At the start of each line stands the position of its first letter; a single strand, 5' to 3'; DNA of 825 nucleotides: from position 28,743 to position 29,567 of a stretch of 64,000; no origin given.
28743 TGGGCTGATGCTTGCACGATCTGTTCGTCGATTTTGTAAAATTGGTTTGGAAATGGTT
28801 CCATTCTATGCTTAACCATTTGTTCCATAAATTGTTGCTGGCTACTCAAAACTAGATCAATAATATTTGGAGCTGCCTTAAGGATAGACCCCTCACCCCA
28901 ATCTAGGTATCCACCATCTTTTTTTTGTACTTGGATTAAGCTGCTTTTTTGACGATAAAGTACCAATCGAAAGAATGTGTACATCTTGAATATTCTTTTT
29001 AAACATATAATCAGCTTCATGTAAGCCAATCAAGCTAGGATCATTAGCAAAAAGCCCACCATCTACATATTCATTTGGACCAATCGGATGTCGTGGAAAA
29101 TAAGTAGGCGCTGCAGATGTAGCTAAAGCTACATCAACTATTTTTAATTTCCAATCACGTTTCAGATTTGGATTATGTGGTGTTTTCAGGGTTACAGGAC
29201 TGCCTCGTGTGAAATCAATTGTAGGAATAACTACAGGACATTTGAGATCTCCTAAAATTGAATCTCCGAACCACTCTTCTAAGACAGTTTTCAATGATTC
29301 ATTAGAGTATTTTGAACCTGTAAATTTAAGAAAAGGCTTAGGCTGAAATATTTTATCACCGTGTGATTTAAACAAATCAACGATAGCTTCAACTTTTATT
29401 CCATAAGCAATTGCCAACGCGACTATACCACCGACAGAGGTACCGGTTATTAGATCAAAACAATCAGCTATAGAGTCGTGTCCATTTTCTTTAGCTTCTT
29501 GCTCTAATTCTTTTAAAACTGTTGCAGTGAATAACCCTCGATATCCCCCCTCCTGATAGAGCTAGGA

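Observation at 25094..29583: Type II CBASS-like anti-phage operon on a resistance plasmid, with atypical gene order and no obvious E2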

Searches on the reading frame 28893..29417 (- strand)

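Call 4: search_protein_families(library=pfam, proteins=[window:28893-29417:-], max_evalue=0.01)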
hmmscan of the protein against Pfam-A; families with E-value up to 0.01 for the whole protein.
window:28893-29417:- (174 aa): 1 family
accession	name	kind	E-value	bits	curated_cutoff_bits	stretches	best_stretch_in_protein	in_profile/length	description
PF01734.28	Patatin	-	8.4e-13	49.4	27.7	1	20-127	61-186/191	Patatin-like phospholipase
